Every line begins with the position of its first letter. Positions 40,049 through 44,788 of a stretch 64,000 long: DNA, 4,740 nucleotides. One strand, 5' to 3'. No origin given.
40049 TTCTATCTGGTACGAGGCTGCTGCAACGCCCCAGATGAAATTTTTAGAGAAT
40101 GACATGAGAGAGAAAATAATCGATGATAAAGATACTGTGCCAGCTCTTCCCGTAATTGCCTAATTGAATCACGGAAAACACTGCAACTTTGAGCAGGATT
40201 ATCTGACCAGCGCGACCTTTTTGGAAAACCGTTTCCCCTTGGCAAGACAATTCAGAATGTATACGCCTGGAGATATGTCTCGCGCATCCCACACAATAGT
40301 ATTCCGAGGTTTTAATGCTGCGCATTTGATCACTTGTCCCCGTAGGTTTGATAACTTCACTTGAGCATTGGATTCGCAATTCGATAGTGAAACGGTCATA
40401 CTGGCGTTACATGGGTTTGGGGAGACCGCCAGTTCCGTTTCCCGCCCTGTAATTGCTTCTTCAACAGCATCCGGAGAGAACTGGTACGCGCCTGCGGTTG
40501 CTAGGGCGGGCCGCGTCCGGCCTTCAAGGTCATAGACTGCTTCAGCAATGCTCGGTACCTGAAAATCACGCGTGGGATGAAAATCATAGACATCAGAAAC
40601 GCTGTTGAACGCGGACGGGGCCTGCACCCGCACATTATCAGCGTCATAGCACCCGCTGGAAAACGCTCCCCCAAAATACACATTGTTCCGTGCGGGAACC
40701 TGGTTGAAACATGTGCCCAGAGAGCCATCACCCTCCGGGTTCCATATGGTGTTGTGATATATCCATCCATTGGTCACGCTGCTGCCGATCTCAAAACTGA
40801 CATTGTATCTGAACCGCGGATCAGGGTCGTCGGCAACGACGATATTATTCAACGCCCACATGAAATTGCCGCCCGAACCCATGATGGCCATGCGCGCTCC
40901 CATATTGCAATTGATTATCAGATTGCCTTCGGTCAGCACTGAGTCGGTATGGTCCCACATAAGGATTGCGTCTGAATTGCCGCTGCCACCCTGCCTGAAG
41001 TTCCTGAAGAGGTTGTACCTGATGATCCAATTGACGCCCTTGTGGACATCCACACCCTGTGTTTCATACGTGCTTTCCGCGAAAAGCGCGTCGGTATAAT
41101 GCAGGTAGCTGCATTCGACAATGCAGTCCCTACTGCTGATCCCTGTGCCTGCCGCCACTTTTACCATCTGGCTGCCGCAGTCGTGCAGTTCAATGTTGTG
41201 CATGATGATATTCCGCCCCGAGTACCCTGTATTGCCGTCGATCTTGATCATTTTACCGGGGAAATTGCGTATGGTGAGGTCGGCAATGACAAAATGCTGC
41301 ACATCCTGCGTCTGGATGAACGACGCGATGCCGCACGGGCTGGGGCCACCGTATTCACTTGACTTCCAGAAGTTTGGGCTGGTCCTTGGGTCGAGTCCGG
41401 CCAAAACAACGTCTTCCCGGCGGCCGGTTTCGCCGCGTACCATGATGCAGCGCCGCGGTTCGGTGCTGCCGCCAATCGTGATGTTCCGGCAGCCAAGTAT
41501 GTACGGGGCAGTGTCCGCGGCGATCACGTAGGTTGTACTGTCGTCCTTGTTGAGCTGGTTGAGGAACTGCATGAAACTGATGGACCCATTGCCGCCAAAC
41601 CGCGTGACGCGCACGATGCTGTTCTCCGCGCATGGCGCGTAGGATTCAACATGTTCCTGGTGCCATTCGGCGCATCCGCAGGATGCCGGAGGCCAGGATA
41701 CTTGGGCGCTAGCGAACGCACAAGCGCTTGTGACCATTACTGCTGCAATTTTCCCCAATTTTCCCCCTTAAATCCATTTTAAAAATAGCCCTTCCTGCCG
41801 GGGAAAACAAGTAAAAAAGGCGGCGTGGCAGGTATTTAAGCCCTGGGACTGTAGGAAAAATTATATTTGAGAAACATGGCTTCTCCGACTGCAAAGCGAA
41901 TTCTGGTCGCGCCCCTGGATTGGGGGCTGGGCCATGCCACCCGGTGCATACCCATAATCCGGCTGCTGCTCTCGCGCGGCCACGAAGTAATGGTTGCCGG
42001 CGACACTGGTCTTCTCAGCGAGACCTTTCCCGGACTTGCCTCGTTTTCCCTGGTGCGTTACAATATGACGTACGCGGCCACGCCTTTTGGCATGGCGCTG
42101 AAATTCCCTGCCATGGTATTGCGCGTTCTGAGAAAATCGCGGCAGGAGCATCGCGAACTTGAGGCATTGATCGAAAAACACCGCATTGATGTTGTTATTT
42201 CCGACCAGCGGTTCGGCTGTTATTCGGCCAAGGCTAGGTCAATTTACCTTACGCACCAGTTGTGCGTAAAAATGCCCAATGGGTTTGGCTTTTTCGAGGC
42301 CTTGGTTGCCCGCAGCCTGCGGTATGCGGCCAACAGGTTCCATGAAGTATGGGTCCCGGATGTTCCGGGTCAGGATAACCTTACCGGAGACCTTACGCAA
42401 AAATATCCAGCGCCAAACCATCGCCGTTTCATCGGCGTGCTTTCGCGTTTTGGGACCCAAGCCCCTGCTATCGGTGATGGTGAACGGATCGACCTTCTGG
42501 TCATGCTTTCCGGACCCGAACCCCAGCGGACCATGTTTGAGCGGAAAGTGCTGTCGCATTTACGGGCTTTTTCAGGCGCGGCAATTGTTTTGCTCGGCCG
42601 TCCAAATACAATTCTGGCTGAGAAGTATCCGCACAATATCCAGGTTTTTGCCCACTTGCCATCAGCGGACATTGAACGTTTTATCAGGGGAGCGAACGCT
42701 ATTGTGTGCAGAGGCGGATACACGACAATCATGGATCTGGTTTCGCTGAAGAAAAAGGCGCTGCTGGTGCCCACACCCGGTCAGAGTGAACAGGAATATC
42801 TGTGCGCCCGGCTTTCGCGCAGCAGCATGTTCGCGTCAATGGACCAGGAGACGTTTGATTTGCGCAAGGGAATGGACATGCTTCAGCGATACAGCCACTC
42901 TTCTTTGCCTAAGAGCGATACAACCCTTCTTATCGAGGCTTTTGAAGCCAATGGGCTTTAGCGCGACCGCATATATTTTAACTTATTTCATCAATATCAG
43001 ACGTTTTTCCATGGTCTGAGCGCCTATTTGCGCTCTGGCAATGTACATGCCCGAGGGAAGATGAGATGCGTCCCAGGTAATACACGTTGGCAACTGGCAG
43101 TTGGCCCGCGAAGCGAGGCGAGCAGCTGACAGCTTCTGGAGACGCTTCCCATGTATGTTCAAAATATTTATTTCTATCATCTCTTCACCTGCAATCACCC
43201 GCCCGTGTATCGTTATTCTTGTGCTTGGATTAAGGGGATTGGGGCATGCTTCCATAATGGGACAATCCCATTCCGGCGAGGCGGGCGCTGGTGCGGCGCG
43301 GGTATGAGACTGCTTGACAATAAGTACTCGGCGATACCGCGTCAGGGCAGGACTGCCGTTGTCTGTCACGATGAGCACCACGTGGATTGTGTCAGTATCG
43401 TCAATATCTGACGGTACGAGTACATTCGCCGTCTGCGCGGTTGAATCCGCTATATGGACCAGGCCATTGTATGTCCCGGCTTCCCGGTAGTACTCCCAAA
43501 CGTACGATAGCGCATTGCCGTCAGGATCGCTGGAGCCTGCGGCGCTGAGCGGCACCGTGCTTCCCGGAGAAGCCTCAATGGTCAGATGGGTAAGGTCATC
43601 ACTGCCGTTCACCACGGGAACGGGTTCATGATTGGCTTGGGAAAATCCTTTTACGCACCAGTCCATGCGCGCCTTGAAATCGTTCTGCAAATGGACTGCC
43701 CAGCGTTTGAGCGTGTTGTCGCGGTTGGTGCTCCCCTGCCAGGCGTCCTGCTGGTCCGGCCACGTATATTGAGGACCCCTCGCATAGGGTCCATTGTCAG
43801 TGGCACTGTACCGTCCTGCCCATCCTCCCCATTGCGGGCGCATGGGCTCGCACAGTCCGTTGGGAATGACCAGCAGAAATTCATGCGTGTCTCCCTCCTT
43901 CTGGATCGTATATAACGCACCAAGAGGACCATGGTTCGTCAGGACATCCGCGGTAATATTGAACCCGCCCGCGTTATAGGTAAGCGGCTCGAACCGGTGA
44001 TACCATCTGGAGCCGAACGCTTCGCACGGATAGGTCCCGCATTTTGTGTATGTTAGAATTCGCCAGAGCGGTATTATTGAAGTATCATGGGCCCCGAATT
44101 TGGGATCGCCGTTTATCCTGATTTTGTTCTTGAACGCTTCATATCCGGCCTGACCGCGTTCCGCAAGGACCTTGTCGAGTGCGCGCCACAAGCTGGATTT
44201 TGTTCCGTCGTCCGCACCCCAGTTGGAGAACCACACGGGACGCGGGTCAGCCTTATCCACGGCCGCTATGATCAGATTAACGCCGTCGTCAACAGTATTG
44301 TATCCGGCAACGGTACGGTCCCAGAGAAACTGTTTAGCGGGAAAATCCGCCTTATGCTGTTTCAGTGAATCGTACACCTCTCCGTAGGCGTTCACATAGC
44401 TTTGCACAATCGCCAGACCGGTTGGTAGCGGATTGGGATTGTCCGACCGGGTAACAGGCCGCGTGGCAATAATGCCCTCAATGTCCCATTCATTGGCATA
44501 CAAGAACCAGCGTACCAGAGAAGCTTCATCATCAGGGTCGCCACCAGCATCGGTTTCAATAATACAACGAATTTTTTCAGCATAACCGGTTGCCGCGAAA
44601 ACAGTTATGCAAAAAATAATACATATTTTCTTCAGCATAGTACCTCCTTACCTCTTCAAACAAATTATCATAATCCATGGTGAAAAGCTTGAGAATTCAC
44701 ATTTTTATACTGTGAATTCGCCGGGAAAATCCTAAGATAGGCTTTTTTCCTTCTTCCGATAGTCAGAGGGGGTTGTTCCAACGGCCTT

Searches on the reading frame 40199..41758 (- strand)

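Call 41: search_protein_families(library=pfam, proteins=[window:40199-41758:-], max_evalue=0.001)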
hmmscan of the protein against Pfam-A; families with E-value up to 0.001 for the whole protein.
window:40199-41758:- (519 aa): 1 family
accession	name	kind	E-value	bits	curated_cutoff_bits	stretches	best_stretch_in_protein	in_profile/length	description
PF18962.6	Por_Secre_tail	-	1e-07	32.6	27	1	446-515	2-73/75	Secretion system C-terminal sorting domain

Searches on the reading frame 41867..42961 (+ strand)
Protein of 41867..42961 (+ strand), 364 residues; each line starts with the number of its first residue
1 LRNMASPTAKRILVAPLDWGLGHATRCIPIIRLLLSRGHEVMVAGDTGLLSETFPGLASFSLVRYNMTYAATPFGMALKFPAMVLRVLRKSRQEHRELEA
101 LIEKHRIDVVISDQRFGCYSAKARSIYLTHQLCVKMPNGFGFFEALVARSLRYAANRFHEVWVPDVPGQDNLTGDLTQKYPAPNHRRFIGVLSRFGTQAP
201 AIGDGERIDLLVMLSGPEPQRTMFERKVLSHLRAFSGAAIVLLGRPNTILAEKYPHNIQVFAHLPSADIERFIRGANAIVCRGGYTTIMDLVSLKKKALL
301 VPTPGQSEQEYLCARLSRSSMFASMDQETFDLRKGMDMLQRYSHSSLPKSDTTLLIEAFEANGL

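Call 41: search_protein_families(library=pfam, proteins=[window:41867-42961:+], max_evalue=0.001)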
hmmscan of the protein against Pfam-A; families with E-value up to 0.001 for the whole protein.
window:41867-42961:+ (364 aa): 2 families
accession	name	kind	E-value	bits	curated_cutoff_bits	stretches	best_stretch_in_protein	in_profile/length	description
PF13528.12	Glyco_trans_1_3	-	8.2e-10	38.8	25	1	239-338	219-317/322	Glycosyl transferase family 1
PF04101.22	Glyco_tran_28_C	-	1e-06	29.4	22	1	267-311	63-109/166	Glycosyltransferase family 28 C-terminal domain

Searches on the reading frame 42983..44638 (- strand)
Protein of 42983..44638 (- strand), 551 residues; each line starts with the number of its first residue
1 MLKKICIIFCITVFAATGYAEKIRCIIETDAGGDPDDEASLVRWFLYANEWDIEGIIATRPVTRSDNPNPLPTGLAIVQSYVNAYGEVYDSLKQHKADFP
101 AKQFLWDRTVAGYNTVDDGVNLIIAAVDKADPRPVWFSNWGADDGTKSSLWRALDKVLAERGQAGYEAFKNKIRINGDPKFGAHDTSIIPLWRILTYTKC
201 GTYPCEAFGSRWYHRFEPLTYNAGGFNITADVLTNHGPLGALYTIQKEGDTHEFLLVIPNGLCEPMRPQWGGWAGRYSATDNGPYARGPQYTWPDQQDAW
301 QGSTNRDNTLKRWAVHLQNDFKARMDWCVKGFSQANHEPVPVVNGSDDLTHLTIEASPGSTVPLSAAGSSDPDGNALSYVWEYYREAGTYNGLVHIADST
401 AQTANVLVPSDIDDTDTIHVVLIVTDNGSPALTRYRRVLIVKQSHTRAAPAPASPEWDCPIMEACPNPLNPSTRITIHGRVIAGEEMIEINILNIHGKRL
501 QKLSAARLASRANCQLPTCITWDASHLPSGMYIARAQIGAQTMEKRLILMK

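Call 41: search_protein_families(library=pfam, proteins=[window:42983-44638:-], max_evalue=0.001)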
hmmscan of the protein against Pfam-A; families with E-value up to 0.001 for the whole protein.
window:42983-44638:- (551 aa): 4 families
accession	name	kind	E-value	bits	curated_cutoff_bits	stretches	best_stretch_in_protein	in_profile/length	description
PF07632.16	Sde182_NH-like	-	5.7e-42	144.6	26.8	1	24-277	1-268/268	Cellulose-binding Sde182, nucleoside hydrolase-like domain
PF21027.3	Sde0182_C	-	5.8e-26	91.3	27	1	361-440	1-81/83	Cellulose-binding protein Sde0182, C-terminal domain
PF18962.6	Por_Secre_tail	-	0.00017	22.3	27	1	466-548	3-74/75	Secretion system C-terminal sorting domain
PF22352.2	K319L-like_PKD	-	0.00029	21.2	27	1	357-427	9-71/84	K319L-like, PKD domain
